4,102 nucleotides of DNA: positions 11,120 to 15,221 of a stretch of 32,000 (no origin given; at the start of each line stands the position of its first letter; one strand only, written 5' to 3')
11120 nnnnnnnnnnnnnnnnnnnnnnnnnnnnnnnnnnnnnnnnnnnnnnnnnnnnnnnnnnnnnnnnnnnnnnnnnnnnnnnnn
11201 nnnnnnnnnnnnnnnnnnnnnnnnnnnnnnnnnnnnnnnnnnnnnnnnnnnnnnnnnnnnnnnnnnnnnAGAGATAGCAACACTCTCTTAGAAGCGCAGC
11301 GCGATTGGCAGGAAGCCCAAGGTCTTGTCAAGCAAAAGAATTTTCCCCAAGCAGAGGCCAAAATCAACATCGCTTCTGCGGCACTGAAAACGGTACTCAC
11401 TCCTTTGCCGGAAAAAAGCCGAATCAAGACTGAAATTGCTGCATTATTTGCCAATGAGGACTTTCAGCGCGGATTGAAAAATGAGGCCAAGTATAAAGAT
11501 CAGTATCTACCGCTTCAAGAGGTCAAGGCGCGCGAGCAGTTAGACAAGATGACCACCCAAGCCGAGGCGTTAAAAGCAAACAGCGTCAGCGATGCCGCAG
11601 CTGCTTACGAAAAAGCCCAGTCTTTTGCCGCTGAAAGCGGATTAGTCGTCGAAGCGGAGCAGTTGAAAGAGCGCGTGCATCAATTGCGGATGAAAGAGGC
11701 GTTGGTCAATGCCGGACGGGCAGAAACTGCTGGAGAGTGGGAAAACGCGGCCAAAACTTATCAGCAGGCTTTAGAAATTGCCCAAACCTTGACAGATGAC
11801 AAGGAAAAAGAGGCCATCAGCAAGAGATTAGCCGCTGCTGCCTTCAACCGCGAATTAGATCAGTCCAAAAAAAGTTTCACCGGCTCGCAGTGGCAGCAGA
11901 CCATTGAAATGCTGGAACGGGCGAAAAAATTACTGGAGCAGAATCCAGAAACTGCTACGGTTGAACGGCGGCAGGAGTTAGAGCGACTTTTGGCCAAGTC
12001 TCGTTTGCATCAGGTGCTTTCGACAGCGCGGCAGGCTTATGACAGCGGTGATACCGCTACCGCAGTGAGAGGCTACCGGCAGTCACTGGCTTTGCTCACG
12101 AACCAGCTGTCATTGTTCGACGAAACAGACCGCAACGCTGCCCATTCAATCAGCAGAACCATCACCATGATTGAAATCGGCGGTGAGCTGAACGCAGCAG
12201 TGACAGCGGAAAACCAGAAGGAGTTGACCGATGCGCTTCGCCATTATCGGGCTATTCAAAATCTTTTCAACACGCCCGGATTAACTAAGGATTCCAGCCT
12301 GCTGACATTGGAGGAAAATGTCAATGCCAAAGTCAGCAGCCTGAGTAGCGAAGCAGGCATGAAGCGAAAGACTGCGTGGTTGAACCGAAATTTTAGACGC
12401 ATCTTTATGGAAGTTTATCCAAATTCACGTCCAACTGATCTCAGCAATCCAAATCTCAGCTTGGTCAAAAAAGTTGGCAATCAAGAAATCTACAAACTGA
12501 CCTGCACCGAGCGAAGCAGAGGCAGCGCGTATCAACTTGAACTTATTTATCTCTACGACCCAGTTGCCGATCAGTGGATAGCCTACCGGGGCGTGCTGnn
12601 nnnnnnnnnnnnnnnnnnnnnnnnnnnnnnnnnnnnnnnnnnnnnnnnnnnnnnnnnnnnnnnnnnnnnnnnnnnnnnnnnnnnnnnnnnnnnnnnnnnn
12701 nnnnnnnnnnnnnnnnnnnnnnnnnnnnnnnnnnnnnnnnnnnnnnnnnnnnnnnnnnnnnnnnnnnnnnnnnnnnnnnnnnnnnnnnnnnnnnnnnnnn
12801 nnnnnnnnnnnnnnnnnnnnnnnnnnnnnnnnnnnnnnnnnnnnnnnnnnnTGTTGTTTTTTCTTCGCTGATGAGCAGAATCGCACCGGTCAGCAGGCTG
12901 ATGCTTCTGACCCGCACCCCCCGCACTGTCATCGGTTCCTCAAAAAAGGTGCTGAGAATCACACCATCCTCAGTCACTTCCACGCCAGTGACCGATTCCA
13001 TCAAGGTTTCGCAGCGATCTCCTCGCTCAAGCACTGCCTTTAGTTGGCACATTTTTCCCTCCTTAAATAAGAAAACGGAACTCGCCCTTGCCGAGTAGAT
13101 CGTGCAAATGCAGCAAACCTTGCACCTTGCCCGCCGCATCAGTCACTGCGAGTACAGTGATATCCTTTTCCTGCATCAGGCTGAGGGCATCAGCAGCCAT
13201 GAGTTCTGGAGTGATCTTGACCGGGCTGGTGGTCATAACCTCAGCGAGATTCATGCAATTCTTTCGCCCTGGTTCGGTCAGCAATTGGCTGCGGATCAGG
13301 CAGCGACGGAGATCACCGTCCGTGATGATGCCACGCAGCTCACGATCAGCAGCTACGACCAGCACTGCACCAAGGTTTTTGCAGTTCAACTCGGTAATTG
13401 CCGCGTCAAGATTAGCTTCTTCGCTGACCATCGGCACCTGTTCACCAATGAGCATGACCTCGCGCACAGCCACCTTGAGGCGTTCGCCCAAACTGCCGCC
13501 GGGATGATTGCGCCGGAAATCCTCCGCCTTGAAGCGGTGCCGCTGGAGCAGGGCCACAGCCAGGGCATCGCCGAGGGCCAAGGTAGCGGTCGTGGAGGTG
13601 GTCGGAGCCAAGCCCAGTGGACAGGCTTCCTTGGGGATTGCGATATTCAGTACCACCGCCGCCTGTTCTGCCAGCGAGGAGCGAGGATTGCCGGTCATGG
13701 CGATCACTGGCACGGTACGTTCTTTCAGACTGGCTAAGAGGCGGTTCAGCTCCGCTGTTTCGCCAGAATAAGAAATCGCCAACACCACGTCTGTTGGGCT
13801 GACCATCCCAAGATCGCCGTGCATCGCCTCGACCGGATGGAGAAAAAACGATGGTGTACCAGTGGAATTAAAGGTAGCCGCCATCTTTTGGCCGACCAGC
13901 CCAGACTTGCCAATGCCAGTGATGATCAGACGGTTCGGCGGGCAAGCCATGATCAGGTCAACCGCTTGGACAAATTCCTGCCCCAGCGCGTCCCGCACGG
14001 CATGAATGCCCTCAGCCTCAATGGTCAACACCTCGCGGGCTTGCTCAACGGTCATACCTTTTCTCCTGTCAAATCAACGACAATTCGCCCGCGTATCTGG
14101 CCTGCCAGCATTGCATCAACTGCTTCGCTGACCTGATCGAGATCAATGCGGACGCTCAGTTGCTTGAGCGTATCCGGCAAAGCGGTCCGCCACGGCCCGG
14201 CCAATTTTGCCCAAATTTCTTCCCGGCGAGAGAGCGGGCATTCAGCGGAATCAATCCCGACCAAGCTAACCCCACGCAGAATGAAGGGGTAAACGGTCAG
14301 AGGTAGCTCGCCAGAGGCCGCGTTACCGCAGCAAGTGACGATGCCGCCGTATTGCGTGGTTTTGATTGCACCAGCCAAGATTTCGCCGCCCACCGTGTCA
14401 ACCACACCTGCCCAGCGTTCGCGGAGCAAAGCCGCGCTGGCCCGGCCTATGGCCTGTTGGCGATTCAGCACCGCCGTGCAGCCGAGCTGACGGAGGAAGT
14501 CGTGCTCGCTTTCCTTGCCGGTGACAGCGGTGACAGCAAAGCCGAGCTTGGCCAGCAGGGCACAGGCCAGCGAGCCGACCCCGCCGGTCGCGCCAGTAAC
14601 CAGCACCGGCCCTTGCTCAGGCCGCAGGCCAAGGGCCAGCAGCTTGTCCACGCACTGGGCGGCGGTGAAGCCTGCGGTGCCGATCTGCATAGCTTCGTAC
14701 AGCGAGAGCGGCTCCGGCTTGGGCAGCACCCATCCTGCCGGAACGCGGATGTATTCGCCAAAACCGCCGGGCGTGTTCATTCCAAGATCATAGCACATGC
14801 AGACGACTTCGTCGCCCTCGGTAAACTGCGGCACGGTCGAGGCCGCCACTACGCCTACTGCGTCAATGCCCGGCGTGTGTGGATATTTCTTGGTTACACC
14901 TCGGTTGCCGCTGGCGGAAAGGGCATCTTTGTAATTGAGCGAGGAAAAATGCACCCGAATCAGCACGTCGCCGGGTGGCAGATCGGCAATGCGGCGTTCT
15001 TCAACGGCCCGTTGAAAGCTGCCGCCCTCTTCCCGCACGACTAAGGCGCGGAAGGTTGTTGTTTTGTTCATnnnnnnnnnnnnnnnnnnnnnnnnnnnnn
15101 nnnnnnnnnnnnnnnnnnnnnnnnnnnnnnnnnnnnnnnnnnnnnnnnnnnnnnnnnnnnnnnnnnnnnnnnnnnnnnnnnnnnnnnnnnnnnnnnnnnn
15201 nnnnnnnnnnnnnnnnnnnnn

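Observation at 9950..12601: Membrane-anchored protein with a ubiquitin-E2-like (UEV-type, Cys-less) N-terminal domain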

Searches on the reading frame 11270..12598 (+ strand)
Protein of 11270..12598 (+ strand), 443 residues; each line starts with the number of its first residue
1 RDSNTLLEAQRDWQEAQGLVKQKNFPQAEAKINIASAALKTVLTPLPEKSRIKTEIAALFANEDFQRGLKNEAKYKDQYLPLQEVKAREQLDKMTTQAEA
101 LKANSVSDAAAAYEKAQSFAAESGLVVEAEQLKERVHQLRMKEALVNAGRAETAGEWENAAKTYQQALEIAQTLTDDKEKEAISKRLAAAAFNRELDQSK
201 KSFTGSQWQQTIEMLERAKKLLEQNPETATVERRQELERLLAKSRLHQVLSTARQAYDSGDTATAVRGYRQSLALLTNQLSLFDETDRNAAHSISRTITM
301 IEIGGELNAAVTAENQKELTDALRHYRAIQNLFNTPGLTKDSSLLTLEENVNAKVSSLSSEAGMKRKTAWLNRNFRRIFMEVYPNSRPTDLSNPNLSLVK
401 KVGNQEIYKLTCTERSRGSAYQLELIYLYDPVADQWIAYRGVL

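Call 41: predict_structure(alignment_id=A2)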
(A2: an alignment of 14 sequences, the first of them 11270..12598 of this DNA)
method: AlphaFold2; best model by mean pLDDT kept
length: 443 residues; sequences in the alignment: 14
mean_pLDDT: 90.7   pTM: 0.58
mean pLDDT of the five models: 90.7, 89.6, 88.5, 88.0, 87.7
residues with pLDDT >= 90: 315; 70-90: 122; 50-70: 6; < 50: 0
segments of 3 or more residues with pLDDT < 50: none
pLDDT, mean of each block of 10 residues (from residue 1): 92 94 92 94 88 93 92 91 92 94 89 95 92 92 91 90 91 82 89 89 75 91 88 91 91 94 96 92 88 91 95 93 96 87 91 93 90 94 89 93 90 89 93 87 64
secondary structure, 60 per line:
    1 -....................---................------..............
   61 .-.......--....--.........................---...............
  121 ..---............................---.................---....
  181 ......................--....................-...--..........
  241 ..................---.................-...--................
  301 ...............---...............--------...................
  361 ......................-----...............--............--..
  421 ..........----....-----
elements in order: H2-21 H25-40 H47-61 H63-69 E72-75 E78-81 H82-102 H106-122 H126-153 H157-173 H177-202 H205-224 H231-258 H262-278 H285-315 H319-333 H342-382 E391-402 E405-416 E419-430 E435-438

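Call 45: fold_search(model_id=the predicted structure, library=pdb)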
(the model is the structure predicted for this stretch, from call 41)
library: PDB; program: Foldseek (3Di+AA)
matches with E <= 10: 1142; with E <= 0.001: 27
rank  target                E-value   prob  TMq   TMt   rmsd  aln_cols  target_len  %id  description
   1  9qhb                  1.3e-04  1.00  0.15  0.21  18.9       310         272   14  Crystal structure of 16-repeat CTPR protein with eliminated coordination sites (released 2025-10-22)
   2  4wnd_A                2.0e-04  1.00  0.14  0.17  32.0       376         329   15  Crystal structure of the TPR domain of LGN in complex with Frmpd4/Preso1 at 1.5 Angstrom resolution (released 2015-09-16)
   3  5a7d_G                2.1e-04  1.00  0.16  0.20  31.7       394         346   12  Tetrameric assembly of LGN with Inscuteable (released 2016-08-03)
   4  5a6c_B                2.7e-04  1.00  0.15  0.16  31.8       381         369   13  Concomitant binding of Afadin to LGN and F-actin directs planar spindle orientation (released 2015-12-30)
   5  4a1s_B                2.8e-04  1.00  0.15  0.18  30.4       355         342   12  Crystallographic structure of the Pins:Insc complex (released 2012-03-28)
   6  9qhc_A                2.8e-04  1.00  0.14  0.20  19.1       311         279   15  Crystal structure of 8-repeat CTPR protein with eliminated coordination sites (released 2025-10-22)
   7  5a7d_D                3.1e-04  1.00  0.15  0.17  31.9       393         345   13  Tetrameric assembly of LGN with Inscuteable (released 2016-08-03)
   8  3sf4_B                3.4e-04  1.00  0.15  0.17  34.2       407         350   14  Crystal structure of the complex between the conserved cell polarity proteins Inscuteable and LGN (released 2011-11-23)
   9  4wne_A                3.4e-04  1.00  0.14  0.17  31.5       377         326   13  Crystal structure of the TPR domain of LGN in complex with Frmpd4/Preso1 at 2.0 Angstrom resolution (released 2015-09-16)
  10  6hc2_C                3.5e-04  1.00  0.15  0.17  32.9       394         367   14  Crystal structure of NuMA/LGN hetero-hexamers (released 2019-05-29)
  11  9qhc_B                3.7e-04  1.00  0.14  0.20  19.0       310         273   15  Crystal structure of 8-repeat CTPR protein with eliminated coordination sites (released 2025-10-22)
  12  8chy                  3.8e-04  1.00  0.14  0.19  24.4       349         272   14  Crystal structure of an 8-repeat consensus TPR superhelix with Zinc. (released 2024-02-21)
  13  3sf4_C                4.4e-04  0.99  0.14  0.17  32.8       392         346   14  Crystal structure of the complex between the conserved cell polarity proteins Inscuteable and LGN (released 2011-11-23)
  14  4g2v_A                4.6e-04  1.00  0.14  0.18  31.1       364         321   13  Structure complex of LGN binding with FRMPD1 (released 2013-01-23)
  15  3sf4_A                5.3e-04  1.00  0.16  0.19  30.5       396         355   12  Crystal structure of the complex between the conserved cell polarity proteins Inscuteable and LGN (released 2011-11-23)
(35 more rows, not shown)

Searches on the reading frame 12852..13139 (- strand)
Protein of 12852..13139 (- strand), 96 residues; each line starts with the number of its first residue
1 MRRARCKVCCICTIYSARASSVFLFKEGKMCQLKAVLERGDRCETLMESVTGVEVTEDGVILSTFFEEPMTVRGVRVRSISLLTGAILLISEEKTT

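Call 17: search_protein_families(library=pfam, proteins=[window:12852-13139:-], max_evalue=0.001)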
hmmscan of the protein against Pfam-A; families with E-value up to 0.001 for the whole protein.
window:12852-13139:- (96 aa): 1 family
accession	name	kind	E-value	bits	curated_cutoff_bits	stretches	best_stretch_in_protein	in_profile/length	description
PF10133.14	CooT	-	5.6e-14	52.6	27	1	30-89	1-59/60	CO dehydrogenase accessory protein CooT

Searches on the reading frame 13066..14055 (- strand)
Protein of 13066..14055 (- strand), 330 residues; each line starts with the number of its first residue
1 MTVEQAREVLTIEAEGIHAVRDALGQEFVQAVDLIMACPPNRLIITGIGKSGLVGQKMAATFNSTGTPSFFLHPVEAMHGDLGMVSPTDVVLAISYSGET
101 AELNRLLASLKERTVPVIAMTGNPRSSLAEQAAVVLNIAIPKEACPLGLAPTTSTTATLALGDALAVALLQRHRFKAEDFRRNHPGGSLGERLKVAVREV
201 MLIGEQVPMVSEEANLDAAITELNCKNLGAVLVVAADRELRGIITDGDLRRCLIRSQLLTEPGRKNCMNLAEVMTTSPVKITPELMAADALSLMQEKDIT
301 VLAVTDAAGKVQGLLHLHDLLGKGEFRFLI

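Call 17: search_protein_families(library=pfam, proteins=[window:13066-14055:-], max_evalue=0.001)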
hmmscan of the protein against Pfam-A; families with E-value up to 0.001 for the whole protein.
window:13066-14055:- (330 aa): 2 families
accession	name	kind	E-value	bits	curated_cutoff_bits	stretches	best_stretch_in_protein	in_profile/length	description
PF01380.27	SIS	-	8.8e-33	113.3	25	1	41-168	6-131/131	SIS domain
PF00571.33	CBS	-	1.2e-17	64.4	24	2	271-321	2-52/57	CBS domain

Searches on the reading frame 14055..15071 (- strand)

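Call 17: search_protein_families(library=pfam, proteins=[window:14055-15071:-], max_evalue=0.001)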
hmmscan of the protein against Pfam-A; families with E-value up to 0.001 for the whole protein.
window:14055-15071:- (339 aa): 2 families
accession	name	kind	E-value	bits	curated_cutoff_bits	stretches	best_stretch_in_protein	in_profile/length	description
PF08240.17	ADH_N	-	5e-16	59.3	23.5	1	33-120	2-104/104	Alcohol dehydrogenase GroES-like domain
PF00107.32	ADH_zinc_N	-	2e-15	57.4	31.8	1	164-275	1-114/129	Zinc-binding dehydrogenase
